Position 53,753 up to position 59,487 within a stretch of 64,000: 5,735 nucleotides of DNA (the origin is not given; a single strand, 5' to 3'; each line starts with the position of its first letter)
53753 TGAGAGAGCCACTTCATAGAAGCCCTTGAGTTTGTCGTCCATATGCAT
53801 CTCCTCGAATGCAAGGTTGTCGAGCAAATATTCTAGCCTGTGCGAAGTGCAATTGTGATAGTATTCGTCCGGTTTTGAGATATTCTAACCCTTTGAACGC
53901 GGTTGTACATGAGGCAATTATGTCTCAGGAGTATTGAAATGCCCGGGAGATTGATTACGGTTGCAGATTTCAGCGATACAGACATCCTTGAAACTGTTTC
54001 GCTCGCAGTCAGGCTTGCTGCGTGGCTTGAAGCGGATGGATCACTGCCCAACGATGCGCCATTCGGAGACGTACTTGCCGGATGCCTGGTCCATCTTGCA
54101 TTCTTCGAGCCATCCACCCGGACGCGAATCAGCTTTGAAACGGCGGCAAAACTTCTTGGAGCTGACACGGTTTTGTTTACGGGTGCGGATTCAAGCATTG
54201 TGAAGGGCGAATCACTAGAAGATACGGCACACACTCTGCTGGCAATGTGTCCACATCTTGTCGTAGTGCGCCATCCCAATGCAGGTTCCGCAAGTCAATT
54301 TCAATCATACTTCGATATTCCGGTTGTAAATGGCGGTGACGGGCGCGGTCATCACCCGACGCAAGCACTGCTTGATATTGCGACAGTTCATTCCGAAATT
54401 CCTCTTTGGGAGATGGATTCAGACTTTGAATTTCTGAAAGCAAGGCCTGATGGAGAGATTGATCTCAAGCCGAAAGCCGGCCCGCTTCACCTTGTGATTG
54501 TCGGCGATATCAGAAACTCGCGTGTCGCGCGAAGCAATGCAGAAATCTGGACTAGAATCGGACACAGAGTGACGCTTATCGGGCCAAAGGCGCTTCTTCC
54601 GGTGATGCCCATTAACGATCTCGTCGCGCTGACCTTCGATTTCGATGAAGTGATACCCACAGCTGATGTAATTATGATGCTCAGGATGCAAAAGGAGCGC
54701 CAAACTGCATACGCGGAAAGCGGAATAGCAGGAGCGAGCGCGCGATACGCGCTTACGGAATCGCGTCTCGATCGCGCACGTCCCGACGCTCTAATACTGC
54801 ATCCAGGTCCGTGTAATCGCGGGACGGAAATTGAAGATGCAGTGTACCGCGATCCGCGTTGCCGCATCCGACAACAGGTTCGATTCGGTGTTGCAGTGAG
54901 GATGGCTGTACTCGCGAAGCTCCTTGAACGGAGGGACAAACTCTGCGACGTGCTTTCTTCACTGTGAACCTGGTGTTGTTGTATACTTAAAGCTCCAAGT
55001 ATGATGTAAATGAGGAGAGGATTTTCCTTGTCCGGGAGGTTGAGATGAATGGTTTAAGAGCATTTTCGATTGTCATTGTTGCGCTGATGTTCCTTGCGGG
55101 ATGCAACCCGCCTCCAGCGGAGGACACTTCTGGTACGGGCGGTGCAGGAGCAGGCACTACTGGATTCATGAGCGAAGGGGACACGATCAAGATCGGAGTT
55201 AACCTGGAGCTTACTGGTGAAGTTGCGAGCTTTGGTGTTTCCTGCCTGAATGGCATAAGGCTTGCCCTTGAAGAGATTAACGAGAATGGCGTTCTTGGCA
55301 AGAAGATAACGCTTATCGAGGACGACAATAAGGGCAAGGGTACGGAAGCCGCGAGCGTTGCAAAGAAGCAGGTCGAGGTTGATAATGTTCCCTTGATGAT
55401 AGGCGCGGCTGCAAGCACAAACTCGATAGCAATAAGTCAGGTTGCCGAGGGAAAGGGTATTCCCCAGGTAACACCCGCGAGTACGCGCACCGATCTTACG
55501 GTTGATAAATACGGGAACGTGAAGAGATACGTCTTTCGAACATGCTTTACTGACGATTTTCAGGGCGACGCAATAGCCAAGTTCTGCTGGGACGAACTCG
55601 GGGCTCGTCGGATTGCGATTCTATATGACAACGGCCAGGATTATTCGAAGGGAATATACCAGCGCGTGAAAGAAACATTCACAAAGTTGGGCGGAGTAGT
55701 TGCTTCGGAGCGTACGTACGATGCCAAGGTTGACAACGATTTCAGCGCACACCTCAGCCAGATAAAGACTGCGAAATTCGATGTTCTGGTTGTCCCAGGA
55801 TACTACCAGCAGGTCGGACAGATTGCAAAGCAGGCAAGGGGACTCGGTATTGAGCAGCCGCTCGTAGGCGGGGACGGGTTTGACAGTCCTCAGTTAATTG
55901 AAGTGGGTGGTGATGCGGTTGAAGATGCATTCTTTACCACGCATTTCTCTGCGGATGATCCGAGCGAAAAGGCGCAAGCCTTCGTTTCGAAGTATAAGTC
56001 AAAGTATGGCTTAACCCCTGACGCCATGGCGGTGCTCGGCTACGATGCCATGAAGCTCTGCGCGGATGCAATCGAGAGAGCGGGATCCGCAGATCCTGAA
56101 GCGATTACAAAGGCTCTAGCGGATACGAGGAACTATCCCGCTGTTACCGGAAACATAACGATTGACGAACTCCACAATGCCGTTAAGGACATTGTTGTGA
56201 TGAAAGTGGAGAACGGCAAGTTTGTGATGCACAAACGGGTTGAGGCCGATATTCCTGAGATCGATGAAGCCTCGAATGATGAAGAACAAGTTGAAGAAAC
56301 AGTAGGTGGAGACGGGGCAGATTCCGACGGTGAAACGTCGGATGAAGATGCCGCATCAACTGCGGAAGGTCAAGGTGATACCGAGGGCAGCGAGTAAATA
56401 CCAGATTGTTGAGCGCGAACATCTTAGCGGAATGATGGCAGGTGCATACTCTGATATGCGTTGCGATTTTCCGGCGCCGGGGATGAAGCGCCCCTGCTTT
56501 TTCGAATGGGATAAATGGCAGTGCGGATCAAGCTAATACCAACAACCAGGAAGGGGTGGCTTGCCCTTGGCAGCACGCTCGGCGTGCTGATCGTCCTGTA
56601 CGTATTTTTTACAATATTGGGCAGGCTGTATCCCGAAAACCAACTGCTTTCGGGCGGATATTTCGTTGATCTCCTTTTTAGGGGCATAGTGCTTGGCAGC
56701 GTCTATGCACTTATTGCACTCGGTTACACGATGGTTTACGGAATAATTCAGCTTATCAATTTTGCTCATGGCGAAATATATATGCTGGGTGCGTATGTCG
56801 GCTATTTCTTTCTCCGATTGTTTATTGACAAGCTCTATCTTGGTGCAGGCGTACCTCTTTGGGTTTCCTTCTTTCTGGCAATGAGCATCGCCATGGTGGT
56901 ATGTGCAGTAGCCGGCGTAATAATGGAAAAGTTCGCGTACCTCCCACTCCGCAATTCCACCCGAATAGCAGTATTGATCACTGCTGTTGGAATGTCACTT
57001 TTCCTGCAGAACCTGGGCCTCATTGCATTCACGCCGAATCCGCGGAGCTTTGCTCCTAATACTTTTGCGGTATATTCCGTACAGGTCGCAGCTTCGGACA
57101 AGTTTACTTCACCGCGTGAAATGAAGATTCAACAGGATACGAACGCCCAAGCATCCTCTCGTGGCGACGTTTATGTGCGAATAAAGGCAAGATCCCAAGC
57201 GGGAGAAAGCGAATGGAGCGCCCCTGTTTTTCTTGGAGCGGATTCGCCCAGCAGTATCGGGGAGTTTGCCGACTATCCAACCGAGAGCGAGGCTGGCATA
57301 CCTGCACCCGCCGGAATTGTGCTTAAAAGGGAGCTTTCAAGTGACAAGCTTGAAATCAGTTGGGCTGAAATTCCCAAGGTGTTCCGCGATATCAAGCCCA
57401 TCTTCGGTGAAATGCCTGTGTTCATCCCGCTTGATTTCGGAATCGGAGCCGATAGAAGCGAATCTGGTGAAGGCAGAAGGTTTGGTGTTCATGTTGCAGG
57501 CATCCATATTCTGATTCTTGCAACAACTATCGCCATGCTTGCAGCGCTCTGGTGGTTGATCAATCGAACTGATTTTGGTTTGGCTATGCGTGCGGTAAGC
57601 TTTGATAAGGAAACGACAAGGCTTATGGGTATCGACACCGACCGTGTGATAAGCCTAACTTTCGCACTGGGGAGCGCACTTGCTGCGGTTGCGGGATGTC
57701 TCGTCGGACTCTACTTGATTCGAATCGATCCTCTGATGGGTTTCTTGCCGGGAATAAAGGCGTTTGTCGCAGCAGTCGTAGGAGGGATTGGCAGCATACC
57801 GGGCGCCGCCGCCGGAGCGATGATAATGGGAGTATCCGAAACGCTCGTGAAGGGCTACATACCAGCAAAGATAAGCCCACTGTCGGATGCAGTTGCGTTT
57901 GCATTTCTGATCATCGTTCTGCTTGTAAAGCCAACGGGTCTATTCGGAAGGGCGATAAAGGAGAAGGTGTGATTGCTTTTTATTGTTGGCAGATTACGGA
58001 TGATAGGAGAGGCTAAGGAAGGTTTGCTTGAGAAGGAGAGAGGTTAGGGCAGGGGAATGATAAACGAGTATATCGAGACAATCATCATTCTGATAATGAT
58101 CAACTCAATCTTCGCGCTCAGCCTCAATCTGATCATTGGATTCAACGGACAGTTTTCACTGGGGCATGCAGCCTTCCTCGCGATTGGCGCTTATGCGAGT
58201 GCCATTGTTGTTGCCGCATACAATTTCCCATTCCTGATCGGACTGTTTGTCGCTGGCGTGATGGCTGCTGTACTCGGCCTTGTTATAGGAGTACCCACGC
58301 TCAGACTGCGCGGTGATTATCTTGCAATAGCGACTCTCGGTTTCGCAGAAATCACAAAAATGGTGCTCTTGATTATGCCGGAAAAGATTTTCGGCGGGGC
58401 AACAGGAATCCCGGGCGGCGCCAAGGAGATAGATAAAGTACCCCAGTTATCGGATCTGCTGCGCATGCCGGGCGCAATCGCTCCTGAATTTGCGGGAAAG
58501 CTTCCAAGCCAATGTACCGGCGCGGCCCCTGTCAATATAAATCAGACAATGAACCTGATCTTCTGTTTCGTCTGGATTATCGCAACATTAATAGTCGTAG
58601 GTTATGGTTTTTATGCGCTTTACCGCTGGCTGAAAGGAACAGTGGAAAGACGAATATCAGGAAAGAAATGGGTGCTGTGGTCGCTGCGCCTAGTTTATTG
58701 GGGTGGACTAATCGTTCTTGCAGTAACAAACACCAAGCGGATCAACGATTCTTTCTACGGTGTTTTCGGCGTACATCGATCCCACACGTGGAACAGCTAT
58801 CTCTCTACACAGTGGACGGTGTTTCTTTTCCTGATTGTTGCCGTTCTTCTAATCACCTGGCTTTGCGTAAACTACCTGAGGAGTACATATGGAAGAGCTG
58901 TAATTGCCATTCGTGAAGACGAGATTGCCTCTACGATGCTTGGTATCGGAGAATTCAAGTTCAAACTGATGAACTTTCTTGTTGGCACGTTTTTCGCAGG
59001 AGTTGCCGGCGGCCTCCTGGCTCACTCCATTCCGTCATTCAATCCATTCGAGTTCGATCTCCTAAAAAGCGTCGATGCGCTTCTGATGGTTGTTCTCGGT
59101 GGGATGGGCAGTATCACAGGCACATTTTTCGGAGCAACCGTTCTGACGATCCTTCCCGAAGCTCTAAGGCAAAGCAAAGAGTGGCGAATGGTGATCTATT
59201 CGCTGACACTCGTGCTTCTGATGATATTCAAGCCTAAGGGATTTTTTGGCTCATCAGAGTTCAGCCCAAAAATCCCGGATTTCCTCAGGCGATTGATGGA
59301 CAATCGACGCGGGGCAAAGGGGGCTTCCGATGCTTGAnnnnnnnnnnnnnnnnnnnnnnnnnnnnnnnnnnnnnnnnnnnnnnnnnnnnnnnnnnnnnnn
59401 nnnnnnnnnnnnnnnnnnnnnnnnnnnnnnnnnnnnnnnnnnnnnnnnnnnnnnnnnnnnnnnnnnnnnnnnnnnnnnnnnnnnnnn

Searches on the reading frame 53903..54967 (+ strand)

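Call 41: search_protein_families(library=pfam, proteins=[window:53903-54967:+], max_evalue=0.001)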
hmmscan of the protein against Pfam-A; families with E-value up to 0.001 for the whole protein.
window:53903-54967:+ (354 aa): 2 families
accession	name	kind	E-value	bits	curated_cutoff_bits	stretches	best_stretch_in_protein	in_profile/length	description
PF02729.26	OTCace_N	-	3.6e-36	124.9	29.9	1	17-163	3-147/148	Aspartate/ornithine carbamoyltransferase, carbamoyl-P binding domain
PF00185.30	OTCace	-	5.8e-20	72.4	29.4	1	196-338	4-155/157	Aspartate/ornithine carbamoyltransferase, Asp/Orn binding domain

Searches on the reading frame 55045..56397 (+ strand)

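Call 41: search_protein_families(library=pfam, proteins=[window:55045-56397:+], max_evalue=0.001)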
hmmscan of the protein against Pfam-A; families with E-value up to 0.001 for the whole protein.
window:55045-56397:+ (450 aa): 3 families
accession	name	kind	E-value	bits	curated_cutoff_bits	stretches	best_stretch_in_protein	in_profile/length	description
PF13458.12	Peripla_BP_6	-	3.7e-67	227.9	31.7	1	47-391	1-342/343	Periplasmic binding protein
PF01094.35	ANF_receptor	-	2.3e-24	86.5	25.4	1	67-385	2-347/353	Receptor family ligand binding region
PF13433.12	Peripla_BP_5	-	4e-20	72.7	27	2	177-394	124-343/363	Periplasmic binding protein domain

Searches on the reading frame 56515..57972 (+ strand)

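Call 41: search_protein_families(library=pfam, proteins=[window:56515-57972:+], max_evalue=0.001)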
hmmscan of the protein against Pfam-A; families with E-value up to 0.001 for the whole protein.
window:56515-57972:+ (485 aa): 1 family
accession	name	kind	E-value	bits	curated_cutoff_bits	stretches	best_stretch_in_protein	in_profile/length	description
PF02653.21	BPD_transp_2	-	2e-46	158.7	26.8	2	327-469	135-269/269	Branched-chain amino acid transport system / permease component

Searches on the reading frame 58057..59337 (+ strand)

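Call 41: search_protein_families(library=pfam, proteins=[window:58057-59337:+], max_evalue=0.001)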
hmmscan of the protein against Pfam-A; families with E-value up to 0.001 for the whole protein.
window:58057-59337:+ (426 aa): 1 family
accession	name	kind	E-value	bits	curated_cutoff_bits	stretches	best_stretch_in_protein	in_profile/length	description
PF02653.21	BPD_transp_2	-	1.4e-40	139.6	26.8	2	216-388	96-268/269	Branched-chain amino acid transport system / permease component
